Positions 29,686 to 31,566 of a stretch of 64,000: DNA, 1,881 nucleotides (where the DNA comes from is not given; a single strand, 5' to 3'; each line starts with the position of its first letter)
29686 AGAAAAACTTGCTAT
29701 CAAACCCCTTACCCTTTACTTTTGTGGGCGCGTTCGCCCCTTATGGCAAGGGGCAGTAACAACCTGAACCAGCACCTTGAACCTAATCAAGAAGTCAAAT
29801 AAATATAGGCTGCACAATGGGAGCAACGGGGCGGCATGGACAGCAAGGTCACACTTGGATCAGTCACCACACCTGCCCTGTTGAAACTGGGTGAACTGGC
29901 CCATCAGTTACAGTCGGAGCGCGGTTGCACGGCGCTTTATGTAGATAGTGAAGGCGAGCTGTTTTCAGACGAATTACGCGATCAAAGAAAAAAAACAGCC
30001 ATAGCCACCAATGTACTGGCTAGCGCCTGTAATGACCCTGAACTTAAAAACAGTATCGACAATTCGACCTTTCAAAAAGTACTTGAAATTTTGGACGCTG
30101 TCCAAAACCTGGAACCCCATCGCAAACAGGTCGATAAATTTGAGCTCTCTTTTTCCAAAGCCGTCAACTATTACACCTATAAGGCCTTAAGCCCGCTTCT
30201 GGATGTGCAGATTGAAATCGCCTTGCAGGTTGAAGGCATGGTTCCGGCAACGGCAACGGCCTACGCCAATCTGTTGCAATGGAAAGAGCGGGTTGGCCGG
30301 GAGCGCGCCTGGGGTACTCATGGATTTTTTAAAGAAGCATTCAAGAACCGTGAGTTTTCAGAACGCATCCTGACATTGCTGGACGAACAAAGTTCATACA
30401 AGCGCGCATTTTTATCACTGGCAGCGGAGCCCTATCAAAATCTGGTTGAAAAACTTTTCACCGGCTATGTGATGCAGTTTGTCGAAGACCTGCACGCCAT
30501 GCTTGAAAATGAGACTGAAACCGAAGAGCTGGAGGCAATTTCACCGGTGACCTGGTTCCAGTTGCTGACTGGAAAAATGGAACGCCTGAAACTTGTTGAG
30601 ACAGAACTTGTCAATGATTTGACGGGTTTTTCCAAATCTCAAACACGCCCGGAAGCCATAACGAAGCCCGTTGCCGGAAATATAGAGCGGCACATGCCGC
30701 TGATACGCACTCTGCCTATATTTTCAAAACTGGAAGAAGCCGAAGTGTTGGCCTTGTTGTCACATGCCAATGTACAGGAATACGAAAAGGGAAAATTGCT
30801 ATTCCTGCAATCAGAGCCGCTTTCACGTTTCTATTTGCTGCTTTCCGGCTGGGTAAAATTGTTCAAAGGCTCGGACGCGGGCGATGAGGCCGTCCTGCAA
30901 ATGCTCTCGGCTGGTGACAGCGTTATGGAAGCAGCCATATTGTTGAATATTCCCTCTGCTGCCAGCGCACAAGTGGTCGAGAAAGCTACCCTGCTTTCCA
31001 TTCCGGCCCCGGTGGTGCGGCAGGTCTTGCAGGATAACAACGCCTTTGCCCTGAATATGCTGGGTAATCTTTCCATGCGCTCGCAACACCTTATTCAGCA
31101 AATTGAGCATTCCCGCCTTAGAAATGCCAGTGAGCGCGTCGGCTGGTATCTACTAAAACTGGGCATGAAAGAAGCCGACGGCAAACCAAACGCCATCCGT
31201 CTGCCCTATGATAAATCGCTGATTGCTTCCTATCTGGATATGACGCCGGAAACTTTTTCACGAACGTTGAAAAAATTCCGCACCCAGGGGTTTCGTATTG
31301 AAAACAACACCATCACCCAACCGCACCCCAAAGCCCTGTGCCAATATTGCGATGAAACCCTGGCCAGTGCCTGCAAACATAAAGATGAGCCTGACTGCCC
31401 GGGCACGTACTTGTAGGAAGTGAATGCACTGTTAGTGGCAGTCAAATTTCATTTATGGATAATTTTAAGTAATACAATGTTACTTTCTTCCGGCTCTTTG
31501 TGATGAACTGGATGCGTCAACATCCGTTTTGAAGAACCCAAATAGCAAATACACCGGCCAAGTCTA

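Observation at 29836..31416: NIT domain fused to a Crp/Fnr regulator with a C-terminal four-Cys cluster: candidate single-polypeptide nitrate plus oxygen sensor for the nar locus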

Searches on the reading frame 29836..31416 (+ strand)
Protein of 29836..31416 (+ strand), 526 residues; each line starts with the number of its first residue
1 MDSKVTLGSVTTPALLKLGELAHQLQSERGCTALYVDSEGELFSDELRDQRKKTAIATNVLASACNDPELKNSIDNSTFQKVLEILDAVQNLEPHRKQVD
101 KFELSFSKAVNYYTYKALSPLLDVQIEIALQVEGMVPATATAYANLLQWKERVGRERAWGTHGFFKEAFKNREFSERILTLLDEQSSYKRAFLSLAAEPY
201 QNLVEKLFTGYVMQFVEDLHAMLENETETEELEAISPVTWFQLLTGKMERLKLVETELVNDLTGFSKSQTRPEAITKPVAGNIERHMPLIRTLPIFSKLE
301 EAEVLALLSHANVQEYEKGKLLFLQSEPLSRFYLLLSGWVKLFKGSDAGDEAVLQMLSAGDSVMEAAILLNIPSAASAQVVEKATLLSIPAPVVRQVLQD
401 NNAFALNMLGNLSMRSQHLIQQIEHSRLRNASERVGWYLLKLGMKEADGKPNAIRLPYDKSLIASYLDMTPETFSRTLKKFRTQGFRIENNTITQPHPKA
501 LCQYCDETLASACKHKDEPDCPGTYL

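Call 3: search_protein_families(library=pfam, proteins=[window:29836-31413:+], max_evalue=1)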
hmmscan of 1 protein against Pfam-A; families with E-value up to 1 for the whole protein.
window:29836-31413:+ (526 aa): 7 families
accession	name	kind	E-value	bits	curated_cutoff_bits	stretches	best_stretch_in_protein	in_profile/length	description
PF08376.15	NIT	-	3.6e-36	126.2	24.9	1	20-262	1-238/239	Nitrate and nitrite sensing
PF00027.35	cNMP_binding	-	5.4e-17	62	27.5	1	314-401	2-89/89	Cyclic nucleotide-binding domain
PF13545.12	HTH_Crp_2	-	2.2e-11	44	27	1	433-504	1-70/70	Crp-like helix-turn-helix domain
PF13518.12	HTH_28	-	0.0096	16.4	25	0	352-374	5-25/52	Helix-turn-helix domain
PF00325.26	Crp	-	0.02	15.1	21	1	463-485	8-30/32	Bacterial regulatory proteins, crp family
PF13384.12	HTH_23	-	0.035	14.4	24.6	0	463-485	23-45/50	Homeodomain-like domain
PF17660.6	BTRD1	-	0.25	11.7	23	1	464-488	5-29/50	Polyglycine hydrolase-like, structural repeat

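Call 4: search_protein_families(library=ncbifam, proteins=[window:29836-31413:+], max_evalue=1)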
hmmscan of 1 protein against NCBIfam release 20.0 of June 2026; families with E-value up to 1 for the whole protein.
window:29836-31413:+ (526 aa): 12 families
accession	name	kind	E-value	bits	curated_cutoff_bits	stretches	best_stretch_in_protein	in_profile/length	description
NF006901.0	PRK09392.1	equivalog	3.7e-39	134.4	211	1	289-505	8-221/236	transcriptional activator FtrB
NF050815.1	TransActFtrBCaul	equivalog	1.5e-31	109.6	300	1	286-504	7-222/251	transcriptional activator FtrB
NF008365.0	PRK11161.1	subfamily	4.3e-10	39.3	228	1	315-505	51-243/250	fumarate/nitrate reduction transcriptional regulator Fnr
NF041163.2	encap_f2b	equivalog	5.6e-09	35.6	400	1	290-408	73-193/450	family 2B encapsulin nanocompartment shell protein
NF008732.0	PRK11753.1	equivalog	1.5e-08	34.4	266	1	301-485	13-199/214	cAMP-activated global transcriptional regulator CRP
TIGR03697.1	NtcA_cyano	equivalog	1.8e-06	27.9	244.95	1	319-503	1-190/193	global nitrogen regulator NtcA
NF050806.1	TransRegFixKCaul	equivalog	2.9e-06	26.7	300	1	306-485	18-192/215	transcriptional regulator FixK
TIGR03896.1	cyc_nuc_ocin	subfamily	1.4e-05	24.6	161.05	1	286-422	136-276/317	bacteriocin-type transport-associated protein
NF058543.1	ActPatMycb56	equivalog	0.00058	18.8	460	1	294-383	2-90/317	acetyltransferase Pat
NF007707.0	PRK10402.1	subfamily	0.0056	16.3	180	1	308-428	28-148/226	transcriptional regulator YeiL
NF045989.1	TransRegFnrLRhodb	equivalog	0.1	11.8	300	1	450-486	178-214/245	transcriptional regulator FnrL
NF038106.1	gamma_NF038106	equivalog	0.14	12.5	50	0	461-489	35-63/93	PA4642 family protein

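Call 7: find_homologous_proteins(query=window:29836-31413:+, max_evalue=0.00001)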
Query window:29836-31413:+ (526 aa): 285 proteins with E <= 0.00001 among 8000 candidates; the best 120 are listed.
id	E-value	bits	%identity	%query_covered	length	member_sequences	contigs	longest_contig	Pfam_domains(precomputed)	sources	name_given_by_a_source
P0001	0.0e+0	1168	100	100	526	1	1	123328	PF13545.13,PF00027.36,PF08376.16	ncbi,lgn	-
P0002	1.4e-257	873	74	100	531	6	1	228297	PF13545.13,PF00027.36,PF08376.16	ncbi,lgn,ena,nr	ncbi:MAG: hypothetical protein COA85_11745 [Robiginitomaculum sp.]|nr:MAG: hypothetical protein COA8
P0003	4.3e-256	868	74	100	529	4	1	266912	PF13545.13,PF00027.36,PF08376.16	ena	-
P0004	1.9e-246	837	72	100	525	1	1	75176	PF13545.13,PF00027.36,PF08376.16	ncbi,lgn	-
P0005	1.8e-240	817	71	100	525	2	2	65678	PF13545.13,PF00027.36,PF08376.16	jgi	jgi:CRP-like cAMP-binding protein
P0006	5.2e-240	815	71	100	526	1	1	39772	PF13545.13,PF00027.36,PF08376.16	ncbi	-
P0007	4.2e-230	783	66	100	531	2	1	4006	PF13545.13,PF00027.36,PF08376.16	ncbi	-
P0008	1.2e-223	761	65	100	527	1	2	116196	PF13545.13,PF00027.36,PF08376.16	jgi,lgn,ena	-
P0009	7.5e-212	723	62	98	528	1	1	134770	PF13545.13,PF00027.36,PF08376.16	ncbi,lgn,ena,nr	ncbi:MAG: hypothetical protein COA47_08825 [Robiginitomaculum sp.]|nr:MAG: hypothetical protein COA4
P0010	3.3e-207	707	63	98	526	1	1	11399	PF13545.13,PF00027.36,PF08376.16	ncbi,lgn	-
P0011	7.9e-204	696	60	100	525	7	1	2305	PF13545.13,PF00027.36,PF08376.16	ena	-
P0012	6.9e-202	690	59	98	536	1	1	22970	PF13545.13,PF00027.36,PF08376.16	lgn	-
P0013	2.5e-201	688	59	98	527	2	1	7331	PF13545.13,PF00027.36,PF08376.16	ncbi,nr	ncbi:MAG: nitrate- and nitrite sensing domain-containing protein [Robiginitomaculum sp.]|nr:nitrate-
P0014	2.7e-196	671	59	100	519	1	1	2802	PF13545.13,PF00027.36,PF08376.16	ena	-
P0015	8.4e-191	653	59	97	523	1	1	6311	PF13545.13,PF00027.36,PF08376.16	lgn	-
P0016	1.1e-190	653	57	100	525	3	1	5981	PF13545.13,PF00027.36,PF08376.16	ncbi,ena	-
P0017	3.3e-190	651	57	98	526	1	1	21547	PF13545.13,PF00027.36,PF08376.16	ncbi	-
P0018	1.1e-189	649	58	100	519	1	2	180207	PF13545.13,PF00027.36,PF08376.16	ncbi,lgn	-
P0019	2.0e-187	642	58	98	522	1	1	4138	PF13545.13,PF00027.36,PF08376.16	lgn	-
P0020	3.8e-187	641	57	97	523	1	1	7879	PF13545.13,PF00027.36,PF08376.16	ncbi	-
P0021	3.9e-186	638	57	100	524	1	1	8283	PF13545.13,PF00027.36,PF08376.16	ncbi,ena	-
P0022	9.8e-186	636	58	95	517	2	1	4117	PF13545.13,PF00027.36,PF08376.16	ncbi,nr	ncbi:MAG: nitrate- and nitrite sensing domain-containing protein, partial [Robiginitomaculum sp.]|nr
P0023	2.9e-185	635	57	97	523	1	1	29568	PF13545.13,PF00027.36,PF08376.16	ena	-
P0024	3.6e-185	635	57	97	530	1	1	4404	PF13545.13,PF00027.36,PF08376.16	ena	-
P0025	6.1e-185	634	57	97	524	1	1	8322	PF13545.13,PF00027.36,PF08376.16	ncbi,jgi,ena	-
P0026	8.1e-184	630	56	99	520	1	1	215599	PF13545.13,PF00027.36,PF08376.16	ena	-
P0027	2.3e-183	629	56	97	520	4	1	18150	PF13545.13,PF00027.36,PF08376.16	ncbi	-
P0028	4.2e-183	628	57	97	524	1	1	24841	PF13545.13,PF00027.36,PF08376.16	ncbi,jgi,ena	-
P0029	1.3e-182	626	56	97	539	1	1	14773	PF13545.13,PF00027.36,PF08376.16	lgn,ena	-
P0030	2.7e-182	625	56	97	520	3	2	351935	PF13545.13,PF00027.36,PF08376.16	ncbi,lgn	-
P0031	3.1e-182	625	56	100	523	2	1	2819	PF13545.13,PF00027.36,PF08376.16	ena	-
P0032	4.0e-182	625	56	97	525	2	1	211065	PF13545.13,PF00027.36,PF08376.16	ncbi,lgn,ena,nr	ncbi:MAG: hypothetical protein COA43_01770 [Robiginitomaculum sp.]|nr:MAG: hypothetical protein COA4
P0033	4.3e-182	624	56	98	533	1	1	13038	PF13545.13,PF00027.36,PF08376.16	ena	-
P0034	4.8e-182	624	55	100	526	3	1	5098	PF13545.13,PF00027.36,PF08376.16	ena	-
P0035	6.8e-182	624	56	98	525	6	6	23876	PF13545.13,PF00027.36,PF08376.16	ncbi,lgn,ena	-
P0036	8.3e-182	623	56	98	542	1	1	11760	PF13545.13,PF00027.36,PF08376.16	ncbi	-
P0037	1.3e-181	623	55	100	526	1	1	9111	PF13545.13,PF00027.36,PF08376.16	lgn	-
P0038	2.7e-181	622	55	97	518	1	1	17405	PF13545.13,PF00027.36,PF08376.16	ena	-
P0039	3.5e-181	621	57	97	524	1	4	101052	PF13545.13,PF00027.36,PF08376.16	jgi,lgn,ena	-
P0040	4.1e-181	621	54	100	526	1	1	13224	PF13545.13,PF00027.36,PF08376.16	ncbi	-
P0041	9.2e-181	620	56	98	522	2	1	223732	PF13545.13,PF00027.36,PF08376.16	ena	-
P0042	1.2e-180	620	55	100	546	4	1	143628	PF13545.13,PF00027.36,PF08376.16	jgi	-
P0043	1.9e-180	619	54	97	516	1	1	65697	PF13545.13,PF00027.36,PF08376.16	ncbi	-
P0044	6.5e-180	617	55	98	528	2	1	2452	PF13545.13,PF00027.36,PF08376.16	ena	-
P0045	7.4e-180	617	56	97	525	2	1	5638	PF13545.13,PF00027.36,PF08376.16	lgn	-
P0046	1.9e-179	616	56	97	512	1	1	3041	PF13545.13,PF00027.36,PF08376.16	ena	-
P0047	3.2e-179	615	54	100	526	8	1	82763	PF13545.13,PF00027.36,PF08376.16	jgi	-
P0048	3.8e-178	611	55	98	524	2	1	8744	PF13545.13,PF00027.36,PF08376.16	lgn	-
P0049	6.9e-178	611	54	100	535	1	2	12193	PF13545.13,PF00027.36,PF08376.16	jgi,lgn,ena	-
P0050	9.5e-178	610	55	98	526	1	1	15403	PF13545.13,PF00027.36,PF08376.16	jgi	jgi:CRP-like cAMP-binding protein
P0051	1.4e-177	610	55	98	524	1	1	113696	PF13545.13,PF00027.36,PF08376.16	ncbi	-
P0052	1.6e-177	609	54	98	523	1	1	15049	PF13545.13,PF00027.36,PF08376.16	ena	-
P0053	4.9e-177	608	55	100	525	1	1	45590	PF13545.13,PF00027.36,PF08376.16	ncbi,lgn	-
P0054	1.1e-176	607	54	98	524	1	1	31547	PF13545.13,PF00027.36,PF08376.16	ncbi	-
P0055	7.4e-176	604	55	97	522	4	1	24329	PF13545.13,PF00027.36,PF08376.16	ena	-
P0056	3.1e-174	598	60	85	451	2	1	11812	PF13545.13,PF00027.36,PF08376.16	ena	-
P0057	2.1e-173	596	54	97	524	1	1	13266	PF13545.13,PF00027.36,PF08376.16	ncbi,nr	ncbi:MAG: nitrate- and nitrite sensing domain-containing protein [Rhizobiaceae bacterium]|nr:nitrate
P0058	2.8e-170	585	52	100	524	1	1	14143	PF13545.13,PF00027.36,PF08376.16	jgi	-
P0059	3.2e-170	585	53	97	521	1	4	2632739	PF13545.13,PF00027.36,PF08376.16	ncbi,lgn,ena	ncbi:MAG: nitrate- and nitrite sensing domain-containing protein [Robiginitomaculum sp.]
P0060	5.6e-170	584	58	88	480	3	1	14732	PF13545.13,PF00027.36,PF08376.16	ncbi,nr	ncbi:MAG: nitrate- and nitrite sensing domain-containing protein, partial [Robiginitomaculum sp.]|nr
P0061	4.8e-167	575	51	100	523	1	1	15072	PF13545.13,PF00027.36,PF08376.16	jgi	jgi:CRP-like cAMP-binding protein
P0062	2.0e-162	560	52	97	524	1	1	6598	PF13545.13,PF00027.36,PF08376.16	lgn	-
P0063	4.6e-159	548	50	97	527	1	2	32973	PF13545.13,PF00027.36,PF08376.16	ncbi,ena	-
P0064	8.9e-158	544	61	75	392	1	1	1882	PF13545.13,PF00027.36,PF08376.16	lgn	-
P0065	1.5e-155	537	61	73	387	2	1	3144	PF13545.13,PF00027.36,PF08376.16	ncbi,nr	ncbi:MAG: cyclic nucleotide-binding domain-containing protein, partial [Henriciella sp.]|nr:cyclic n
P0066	3.3e-148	513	48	100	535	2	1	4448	PF13545.13,PF00027.36,PF08376.16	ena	-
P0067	5.3e-147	509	47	97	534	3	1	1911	PF13545.13,PF00027.36,PF08376.16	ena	-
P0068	8.5e-147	508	47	99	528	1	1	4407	PF13545.13,PF00027.36,PF08376.16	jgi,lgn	-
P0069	3.1e-146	506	46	99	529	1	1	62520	PF13545.13,PF00027.36,PF08376.16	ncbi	-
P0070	1.6e-143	497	46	99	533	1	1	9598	PF13545.13,PF00027.36,PF08376.16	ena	-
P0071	2.1e-143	497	47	96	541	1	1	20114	PF13545.13,PF00027.36,PF08376.16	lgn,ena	-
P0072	2.5e-135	470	44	96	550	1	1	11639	PF13545.13,PF00027.36,PF08376.16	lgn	-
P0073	2.3e-128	447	43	95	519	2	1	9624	PF13545.13,PF00027.36,PF08376.16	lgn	-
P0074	6.2e-128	446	42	97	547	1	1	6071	PF13545.13,PF00027.36,PF08376.16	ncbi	-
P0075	1.2e-127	445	43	97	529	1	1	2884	PF13545.13,PF00027.36,PF08376.16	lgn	-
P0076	5.3e-127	443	43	97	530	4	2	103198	PF13545.13,PF00027.36,PF08376.16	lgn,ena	-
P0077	3.1e-126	440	41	97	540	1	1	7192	PF13545.13,PF00027.36,PF08376.16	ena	-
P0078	7.7e-126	439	43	97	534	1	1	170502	PF13545.13,PF00027.36,PF08376.16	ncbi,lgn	-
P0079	1.7e-125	438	63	62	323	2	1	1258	PF13545.13,PF00027.36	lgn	-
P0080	3.7e-125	437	41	99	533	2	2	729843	PF13545.13,PF00027.36,PF08376.16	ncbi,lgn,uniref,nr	ncbi:nitrate- and nitrite sensing domain-containing protein [Kordiimonas lacus]|uniref:cAMP-binding 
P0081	8.4e-125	435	41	97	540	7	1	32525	PF13545.13,PF00027.36,PF08376.16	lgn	-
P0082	9.4e-125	435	42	96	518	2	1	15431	PF13545.13,PF00027.36,PF08376.16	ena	-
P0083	1.6e-124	435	41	97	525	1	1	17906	PF13545.13,PF00027.36,PF08376.16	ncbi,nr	ncbi:MAG: nitrate- and nitrite sensing domain-containing protein [Alphaproteobacteria bacterium]|nr:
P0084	6.1e-124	433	41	97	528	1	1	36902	PF13545.13,PF00027.36,PF08376.16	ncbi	-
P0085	1.0e-123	432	42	97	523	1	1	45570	PF13545.13,PF00027.36,PF08376.16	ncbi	-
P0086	2.2e-123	431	41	97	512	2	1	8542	PF13545.13,PF00027.36,PF08376.16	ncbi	-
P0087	3.2e-123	430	41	96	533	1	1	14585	PF13545.13,PF00027.36,PF08376.16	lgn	-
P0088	4.2e-123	430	40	97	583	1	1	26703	PF13545.13,PF00027.36,PF08376.16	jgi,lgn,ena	-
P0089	2.1e-122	428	41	97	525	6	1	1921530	PF13545.13,PF00027.36,PF08376.16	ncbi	-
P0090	2.8e-122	427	40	97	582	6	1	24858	PF13545.13,PF00027.36,PF08376.16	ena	-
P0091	4.9e-122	426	41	96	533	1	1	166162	PF13545.13,PF00027.36,PF08376.16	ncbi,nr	ncbi:MAG: nitrate- and nitrite sensing domain-containing protein [Alphaproteobacteria bacterium]|nr:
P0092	4.9e-122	426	41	96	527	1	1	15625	PF13545.13,PF00027.36,PF08376.16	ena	-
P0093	5.7e-122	426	42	97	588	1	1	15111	PF13545.13,PF00027.36,PF08376.16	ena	-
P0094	6.8e-122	426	41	97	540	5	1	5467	PF13545.13,PF00027.36,PF08376.16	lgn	-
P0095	6.8e-122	426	42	97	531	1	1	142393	PF13545.13,PF00027.36,PF08376.16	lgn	-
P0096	1.1e-121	425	42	96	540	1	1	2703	PF13545.13,PF00027.36,PF08376.16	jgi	jgi:CRP-like cAMP-binding protein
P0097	1.3e-121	425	40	96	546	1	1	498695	PF13545.13,PF00027.36,PF08376.16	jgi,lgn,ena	-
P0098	2.1e-121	424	42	97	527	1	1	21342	PF13545.13,PF00027.36,PF08376.16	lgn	-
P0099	2.1e-121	424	40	97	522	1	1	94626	PF13545.13,PF00027.36,PF08376.16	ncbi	-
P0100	2.2e-121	424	46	82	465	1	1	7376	PF13545.13,PF00027.36,PF08376.16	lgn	-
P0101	2.5e-121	424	39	99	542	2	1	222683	PF13545.13,PF00027.36,PF08376.16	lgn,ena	-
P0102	2.9e-121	424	42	97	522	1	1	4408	PF13545.13,PF00027.36,PF08376.16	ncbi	-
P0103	3.2e-121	424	40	95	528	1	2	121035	PF13545.13,PF00027.36,PF08376.16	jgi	jgi:CRP-like cAMP-binding protein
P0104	4.1e-121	423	41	96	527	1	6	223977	PF13545.13,PF00027.36,PF08376.16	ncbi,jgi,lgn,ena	-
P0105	5.0e-121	423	41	95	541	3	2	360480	PF13545.13,PF00027.36,PF08376.16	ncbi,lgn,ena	-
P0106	5.4e-121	423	41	97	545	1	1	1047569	PF13545.13,PF00027.36,PF08376.16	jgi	jgi:CRP-like cAMP-binding protein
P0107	2.8e-120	421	40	97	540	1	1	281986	PF13545.13,PF00027.36,PF08376.16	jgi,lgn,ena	-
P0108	3.3e-120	420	40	98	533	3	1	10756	PF13545.13,PF00027.36,PF08376.16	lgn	-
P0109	7.2e-120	419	40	97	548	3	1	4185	PF13545.13,PF00027.36,PF08376.16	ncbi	-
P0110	4.4e-119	417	41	93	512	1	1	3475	PF13545.13,PF00027.36,PF08376.16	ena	-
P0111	4.4e-119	417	41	97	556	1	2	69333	PF13545.13,PF00027.36,PF08376.16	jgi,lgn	jgi:CRP-like cAMP-binding protein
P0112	5.4e-119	416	41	97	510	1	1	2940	PF13545.13,PF00027.36,PF08376.16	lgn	-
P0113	8.4e-119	416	40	97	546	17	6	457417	PF13545.13,PF00027.36,PF08376.16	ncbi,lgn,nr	ncbi:MAG: hypothetical protein DHS20C07_00370 [Methyloligella sp.]|nr:MAG: hypothetical protein DHS2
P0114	9.5e-119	416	40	97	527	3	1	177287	PF13545.13,PF00027.36,PF08376.16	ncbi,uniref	ncbi:nitrate- and nitrite sensing domain-containing protein [Paremcibacter congregatus]|uniref:nitra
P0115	1.0e-118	415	40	97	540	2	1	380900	PF13545.13,PF00027.36,PF08376.16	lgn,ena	-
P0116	1.9e-118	415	40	97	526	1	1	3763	PF13545.13,PF00027.36,PF08376.16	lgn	-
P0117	2.2e-118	414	41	93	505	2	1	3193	PF13545.13,PF00027.36,PF08376.16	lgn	-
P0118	2.5e-118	414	40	97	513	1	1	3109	PF13545.13,PF00027.36,PF08376.16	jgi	-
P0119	2.6e-118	414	40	99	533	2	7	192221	PF13545.13,PF00027.36,PF08376.16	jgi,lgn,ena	-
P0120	4.1e-118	413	41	97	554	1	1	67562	PF13545.13,PF00027.36,PF08376.16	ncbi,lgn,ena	-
